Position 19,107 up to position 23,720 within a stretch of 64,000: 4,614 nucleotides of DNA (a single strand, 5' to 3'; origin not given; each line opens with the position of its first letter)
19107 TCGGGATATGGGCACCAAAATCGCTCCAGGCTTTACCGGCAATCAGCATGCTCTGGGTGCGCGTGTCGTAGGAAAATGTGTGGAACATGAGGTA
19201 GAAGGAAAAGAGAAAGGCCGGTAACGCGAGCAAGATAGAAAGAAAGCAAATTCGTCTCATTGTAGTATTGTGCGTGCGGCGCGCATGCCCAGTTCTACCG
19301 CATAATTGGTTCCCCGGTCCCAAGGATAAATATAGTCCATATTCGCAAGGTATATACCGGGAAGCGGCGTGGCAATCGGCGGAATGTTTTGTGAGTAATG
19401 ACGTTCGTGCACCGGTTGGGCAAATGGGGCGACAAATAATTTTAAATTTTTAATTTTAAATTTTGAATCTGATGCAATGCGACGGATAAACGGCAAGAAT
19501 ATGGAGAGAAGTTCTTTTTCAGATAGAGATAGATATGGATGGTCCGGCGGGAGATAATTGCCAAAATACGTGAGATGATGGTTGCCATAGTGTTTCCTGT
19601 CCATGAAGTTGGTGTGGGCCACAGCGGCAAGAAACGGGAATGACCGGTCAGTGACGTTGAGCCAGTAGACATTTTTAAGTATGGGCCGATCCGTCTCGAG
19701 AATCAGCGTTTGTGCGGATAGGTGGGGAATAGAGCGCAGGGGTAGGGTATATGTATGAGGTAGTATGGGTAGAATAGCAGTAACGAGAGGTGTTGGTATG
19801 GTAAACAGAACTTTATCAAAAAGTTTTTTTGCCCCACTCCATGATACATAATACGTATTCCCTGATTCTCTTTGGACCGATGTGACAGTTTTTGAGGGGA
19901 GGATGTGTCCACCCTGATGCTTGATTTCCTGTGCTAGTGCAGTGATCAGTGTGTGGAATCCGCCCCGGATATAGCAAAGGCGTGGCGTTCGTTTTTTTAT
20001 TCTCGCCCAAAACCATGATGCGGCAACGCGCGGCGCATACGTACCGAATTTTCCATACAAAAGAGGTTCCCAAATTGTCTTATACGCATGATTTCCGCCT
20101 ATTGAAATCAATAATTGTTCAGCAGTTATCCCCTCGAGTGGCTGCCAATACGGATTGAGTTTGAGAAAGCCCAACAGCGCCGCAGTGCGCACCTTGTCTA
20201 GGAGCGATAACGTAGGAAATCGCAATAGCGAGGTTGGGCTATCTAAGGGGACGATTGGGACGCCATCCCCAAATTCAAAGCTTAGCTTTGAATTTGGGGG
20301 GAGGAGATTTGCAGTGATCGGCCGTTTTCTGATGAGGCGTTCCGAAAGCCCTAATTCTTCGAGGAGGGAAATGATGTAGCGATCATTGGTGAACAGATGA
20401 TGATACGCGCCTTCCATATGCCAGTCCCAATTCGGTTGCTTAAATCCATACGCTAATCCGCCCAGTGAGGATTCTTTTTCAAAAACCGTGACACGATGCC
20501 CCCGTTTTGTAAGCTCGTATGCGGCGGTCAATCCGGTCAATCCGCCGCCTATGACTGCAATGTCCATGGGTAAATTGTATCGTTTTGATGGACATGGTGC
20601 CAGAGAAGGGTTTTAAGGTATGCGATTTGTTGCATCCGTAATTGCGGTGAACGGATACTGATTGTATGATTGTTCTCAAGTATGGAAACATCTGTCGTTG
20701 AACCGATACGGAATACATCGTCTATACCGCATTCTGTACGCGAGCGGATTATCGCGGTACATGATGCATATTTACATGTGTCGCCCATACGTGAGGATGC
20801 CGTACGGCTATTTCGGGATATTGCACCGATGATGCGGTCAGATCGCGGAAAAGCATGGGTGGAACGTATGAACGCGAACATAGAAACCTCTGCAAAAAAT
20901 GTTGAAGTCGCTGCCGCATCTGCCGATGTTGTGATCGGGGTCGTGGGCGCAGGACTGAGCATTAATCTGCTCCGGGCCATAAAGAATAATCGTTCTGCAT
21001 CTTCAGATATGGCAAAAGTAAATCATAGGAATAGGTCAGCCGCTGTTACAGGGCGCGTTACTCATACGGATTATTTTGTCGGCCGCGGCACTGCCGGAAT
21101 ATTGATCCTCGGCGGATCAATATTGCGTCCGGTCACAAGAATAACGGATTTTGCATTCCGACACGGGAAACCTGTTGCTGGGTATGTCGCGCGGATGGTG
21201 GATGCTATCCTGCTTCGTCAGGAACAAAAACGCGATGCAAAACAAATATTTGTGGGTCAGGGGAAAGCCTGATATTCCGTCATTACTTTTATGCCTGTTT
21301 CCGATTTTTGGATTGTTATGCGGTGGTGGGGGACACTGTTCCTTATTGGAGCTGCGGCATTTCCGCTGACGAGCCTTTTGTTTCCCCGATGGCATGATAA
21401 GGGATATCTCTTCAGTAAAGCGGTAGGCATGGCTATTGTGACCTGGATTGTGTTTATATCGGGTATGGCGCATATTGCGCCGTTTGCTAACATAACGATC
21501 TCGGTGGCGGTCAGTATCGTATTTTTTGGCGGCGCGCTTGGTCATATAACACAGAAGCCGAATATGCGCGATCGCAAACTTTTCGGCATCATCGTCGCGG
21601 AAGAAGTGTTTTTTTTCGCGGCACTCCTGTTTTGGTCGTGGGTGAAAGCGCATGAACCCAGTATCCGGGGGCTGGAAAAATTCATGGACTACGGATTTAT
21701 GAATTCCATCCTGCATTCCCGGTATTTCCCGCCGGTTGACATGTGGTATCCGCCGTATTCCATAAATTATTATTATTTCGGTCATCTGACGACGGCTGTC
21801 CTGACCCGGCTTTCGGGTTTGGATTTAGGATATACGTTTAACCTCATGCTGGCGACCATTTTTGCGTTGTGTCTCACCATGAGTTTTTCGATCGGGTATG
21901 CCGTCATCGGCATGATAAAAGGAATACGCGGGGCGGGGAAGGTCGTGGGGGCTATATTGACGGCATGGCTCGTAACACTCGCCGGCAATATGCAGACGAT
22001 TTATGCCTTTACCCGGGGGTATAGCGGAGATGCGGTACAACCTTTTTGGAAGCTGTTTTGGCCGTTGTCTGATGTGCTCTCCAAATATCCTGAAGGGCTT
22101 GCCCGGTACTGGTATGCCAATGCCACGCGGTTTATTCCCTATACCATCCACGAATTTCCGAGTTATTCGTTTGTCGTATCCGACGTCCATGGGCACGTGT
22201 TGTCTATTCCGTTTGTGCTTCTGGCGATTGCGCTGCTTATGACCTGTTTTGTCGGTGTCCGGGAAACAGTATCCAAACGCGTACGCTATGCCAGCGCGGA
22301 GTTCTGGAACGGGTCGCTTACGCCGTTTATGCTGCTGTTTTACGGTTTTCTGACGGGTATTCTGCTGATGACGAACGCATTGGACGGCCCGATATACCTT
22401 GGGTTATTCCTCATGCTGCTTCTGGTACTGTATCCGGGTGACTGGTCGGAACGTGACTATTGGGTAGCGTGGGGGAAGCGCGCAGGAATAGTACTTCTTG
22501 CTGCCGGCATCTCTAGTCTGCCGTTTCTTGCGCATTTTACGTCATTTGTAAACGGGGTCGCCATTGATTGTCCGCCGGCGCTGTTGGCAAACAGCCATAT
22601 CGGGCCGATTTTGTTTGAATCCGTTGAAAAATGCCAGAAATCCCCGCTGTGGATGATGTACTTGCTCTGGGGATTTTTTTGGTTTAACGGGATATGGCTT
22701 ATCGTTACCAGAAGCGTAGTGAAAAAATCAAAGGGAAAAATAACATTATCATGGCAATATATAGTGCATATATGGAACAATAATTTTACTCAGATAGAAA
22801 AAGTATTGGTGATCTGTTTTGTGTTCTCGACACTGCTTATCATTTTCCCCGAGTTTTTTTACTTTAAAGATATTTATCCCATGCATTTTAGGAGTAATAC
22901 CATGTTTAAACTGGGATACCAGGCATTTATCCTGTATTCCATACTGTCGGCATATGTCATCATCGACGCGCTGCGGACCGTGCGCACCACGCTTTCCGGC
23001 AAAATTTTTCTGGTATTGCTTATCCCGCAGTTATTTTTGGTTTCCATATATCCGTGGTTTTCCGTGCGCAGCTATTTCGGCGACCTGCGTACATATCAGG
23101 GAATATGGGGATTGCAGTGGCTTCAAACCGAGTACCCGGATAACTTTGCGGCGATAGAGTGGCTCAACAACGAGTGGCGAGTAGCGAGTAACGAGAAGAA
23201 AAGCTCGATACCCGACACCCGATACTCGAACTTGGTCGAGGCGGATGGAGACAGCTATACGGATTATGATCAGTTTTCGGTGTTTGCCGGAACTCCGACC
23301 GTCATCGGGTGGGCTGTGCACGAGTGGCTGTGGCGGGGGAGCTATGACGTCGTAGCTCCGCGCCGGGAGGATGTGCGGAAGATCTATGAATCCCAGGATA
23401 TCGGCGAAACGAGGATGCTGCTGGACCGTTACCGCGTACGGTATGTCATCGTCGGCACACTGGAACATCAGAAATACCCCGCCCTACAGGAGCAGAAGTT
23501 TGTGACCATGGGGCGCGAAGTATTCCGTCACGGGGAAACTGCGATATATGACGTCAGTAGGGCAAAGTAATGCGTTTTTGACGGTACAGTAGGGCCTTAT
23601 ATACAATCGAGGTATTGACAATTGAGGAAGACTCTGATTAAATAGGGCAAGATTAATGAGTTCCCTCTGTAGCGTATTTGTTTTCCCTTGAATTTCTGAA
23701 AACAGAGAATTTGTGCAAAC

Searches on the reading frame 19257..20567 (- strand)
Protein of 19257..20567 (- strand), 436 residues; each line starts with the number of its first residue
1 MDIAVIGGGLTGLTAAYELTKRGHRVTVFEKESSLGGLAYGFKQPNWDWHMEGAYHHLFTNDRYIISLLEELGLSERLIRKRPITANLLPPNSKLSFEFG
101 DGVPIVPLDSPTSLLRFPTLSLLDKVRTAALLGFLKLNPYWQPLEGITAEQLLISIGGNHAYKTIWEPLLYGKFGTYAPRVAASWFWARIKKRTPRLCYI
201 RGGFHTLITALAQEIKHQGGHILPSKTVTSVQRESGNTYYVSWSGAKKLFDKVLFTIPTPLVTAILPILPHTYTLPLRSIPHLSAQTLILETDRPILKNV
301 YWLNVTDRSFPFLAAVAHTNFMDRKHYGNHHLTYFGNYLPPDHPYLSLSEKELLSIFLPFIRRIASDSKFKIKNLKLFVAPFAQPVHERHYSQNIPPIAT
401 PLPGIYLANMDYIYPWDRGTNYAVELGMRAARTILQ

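Call 12: search_protein_families(library=pfam, proteins=[window:19257-20567:-], max_evalue=0.001)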
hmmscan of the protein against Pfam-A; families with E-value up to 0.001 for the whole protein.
window:19257-20567:- (436 aa): 11 families
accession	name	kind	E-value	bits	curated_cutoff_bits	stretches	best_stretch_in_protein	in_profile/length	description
PF01593.30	Amino_oxidase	-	1.7e-32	113.7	19.8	1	10-435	1-443/443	Flavin containing amine oxidoreductase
PF13450.12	NAD_binding_8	-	1.3e-14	54.6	21.9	1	5-72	1-68/68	NAD(P)-binding Rossmann-like domain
PF01266.30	DAO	-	3.9e-13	50.1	27.9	1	2-36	1-35/353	FAD dependent oxidoreductase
PF00890.30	FAD_binding_2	-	2.9e-08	33.8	20.4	1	2-37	1-36/414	FAD binding domain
PF03486.20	HI0933_like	-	2.9e-07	30.6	50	1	2-36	2-36/244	HI0933-like protein Rossmann domain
PF00070.33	Pyr_redox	-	9.6e-07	29.7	22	1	3-35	2-34/82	Pyridine nucleotide-disulphide oxidoreductase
PF12831.13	FAD_oxidored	-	9.9e-07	28.8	27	1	2-39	1-38/416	FAD dependent oxidoreductase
PF01946.23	Thi4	-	2.5e-06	27.4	26.2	1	1-40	18-58/235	Thi4 family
PF07992.20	Pyr_redox_2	-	6.9e-05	22.8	26.1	1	2-33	2-33/291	Pyridine nucleotide-disulphide oxidoreductase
PF01494.25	FAD_binding_3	-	0.00021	21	22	1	2-33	3-34/349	FAD binding domain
PF13454.12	NAD_binding_9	-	0.00041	20.8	21.8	0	4-47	1-48/155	FAD-NAD(P)-binding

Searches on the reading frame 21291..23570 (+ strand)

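Call 12: search_protein_families(library=pfam, proteins=[window:21291-23570:+], max_evalue=0.001)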
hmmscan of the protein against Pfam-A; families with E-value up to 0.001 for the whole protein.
window:21291-23570:+ (759 aa): 1 family
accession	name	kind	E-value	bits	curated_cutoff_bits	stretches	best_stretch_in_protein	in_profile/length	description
PF10060.15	DUF2298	-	1.3e-88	298.6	27.8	1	49-549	1-488/488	Uncharacterized membrane protein (DUF2298)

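Call 19: search_protein_families(library=ncbifam, proteins=[window:21291-23570:+], max_evalue=1)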
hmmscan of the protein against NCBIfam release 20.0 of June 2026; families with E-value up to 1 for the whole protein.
window:21291-23570:+ (759 aa): 1 family
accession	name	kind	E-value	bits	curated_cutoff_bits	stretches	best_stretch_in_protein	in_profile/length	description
TIGR03662.1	Chlor_Arch_YYY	subfamily_domain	1.4e-134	450.5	300.25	1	8-755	4-726/727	chlor_Arch_YYY domain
